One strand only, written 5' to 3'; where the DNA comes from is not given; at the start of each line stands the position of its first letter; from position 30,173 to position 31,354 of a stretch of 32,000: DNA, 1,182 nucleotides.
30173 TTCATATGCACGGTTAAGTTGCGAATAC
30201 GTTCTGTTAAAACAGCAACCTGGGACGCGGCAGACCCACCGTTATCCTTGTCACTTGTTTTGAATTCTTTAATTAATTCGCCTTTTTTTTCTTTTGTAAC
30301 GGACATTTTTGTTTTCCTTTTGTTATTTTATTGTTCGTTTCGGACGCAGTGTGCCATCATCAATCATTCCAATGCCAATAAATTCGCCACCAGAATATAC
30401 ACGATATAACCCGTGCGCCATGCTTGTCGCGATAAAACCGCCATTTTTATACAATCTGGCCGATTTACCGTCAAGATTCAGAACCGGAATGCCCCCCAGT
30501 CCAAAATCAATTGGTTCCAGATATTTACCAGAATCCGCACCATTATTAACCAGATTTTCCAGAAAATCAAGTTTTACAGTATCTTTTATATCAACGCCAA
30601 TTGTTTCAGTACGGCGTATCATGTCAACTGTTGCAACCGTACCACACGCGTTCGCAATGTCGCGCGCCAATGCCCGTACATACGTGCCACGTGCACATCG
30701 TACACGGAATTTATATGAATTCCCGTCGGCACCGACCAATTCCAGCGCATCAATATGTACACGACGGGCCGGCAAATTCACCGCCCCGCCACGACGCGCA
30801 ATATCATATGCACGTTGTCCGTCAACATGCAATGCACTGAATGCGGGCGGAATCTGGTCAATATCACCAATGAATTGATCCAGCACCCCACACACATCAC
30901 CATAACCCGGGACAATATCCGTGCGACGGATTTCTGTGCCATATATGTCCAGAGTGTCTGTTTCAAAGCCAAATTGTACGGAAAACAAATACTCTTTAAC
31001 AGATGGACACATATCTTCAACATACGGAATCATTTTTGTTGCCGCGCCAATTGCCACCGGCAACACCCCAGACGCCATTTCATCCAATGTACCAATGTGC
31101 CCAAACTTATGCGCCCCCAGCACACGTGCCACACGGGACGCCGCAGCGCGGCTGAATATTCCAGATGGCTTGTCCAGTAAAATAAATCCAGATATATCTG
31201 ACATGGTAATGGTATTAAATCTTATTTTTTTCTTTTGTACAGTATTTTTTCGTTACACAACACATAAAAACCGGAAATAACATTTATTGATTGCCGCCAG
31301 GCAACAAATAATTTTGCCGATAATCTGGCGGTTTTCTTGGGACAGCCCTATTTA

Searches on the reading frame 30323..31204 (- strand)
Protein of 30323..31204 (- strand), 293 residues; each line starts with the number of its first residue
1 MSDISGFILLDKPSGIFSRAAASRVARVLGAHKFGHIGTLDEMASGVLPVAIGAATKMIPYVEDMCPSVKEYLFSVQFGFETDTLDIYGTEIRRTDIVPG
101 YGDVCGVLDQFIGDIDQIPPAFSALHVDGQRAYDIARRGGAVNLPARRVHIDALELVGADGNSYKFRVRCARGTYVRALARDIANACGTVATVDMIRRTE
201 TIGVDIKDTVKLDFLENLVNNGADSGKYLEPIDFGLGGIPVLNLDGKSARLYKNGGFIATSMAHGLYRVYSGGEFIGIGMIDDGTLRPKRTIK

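Call 15: search_protein_families(library=pfam, proteins=[window:30323-31204:-], max_evalue=0.01)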
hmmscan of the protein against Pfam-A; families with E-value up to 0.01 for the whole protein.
window:30323-31204:- (293 aa): 3 families
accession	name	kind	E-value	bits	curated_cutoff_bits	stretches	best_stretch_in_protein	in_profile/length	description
PF01509.24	TruB_N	-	2.5e-43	148.5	27.3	1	27-176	2-149/149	TruB family pseudouridylate synthase (N terminal domain)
PF09157.17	TruB-C_2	-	9.2e-09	35.5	21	1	240-291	1-56/57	Pseudouridine synthase II TruB, C-terminal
PF16198.10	TruB_C_2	-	5.7e-06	26.8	29.3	1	177-231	1-60/66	tRNA pseudouridylate synthase B C-terminal domain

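Call 60: find_encoding_contigs(protein=window:30323-31204:-, flank=10000, max_places=2)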
Protein window:30323-31204:- (293 aa): 22 contigs read that carry it; 2 places shown.
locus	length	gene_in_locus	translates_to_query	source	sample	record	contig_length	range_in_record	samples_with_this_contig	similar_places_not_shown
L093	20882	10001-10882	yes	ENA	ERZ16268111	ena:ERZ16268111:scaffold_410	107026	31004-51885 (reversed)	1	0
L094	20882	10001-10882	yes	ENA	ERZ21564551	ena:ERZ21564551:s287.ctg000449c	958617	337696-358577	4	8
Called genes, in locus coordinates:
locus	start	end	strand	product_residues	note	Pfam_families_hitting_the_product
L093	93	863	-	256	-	PF03167:UDG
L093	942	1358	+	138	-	PF00691:OmpA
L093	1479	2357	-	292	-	PF02195:ParB_N, PF17762:HTH_ParB, PF23552:ParB_C (faint)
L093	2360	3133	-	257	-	PF00142:Fer4_NifH (weak), PF01656:CbiA, PF02374:ArsA_ATPase (faint), PF06564:CBP_BcsQ, PF09140:MipZ (weak), PF10609:ParA, PF13614:AAA_31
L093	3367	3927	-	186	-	PF02527:GidB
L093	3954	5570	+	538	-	PF13432:TPR_16 (faint), PF13428:TPR_14 (faint), PF13181:TPR_8 (faint)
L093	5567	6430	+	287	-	PF01210:NAD_Gly3P_dh_N, PF07479:NAD_Gly3P_dh_C, PF20618:GPD_NAD_C_bact (weak)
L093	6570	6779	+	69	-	PF02609:Exonuc_VII_S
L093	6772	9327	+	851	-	PF01624:MutS_I, PF05188:MutS_II, PF05192:MutS_III, PF05190:MutS_IV, PF00488:MutS_V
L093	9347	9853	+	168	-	-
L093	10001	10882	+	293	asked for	PF01509:TruB_N, PF16198:TruB_C_2 (weak), PF09157:TruB-C_2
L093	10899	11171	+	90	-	PF00312:Ribosomal_S15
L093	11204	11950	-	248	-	-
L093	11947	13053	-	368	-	PF21016:RlmN_N, PF04055:Radical_SAM (faint)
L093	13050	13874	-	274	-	PF13624:SurA_N_3 (weak)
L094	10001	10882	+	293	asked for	PF01509:TruB_N, PF16198:TruB_C_2 (weak), PF09157:TruB-C_2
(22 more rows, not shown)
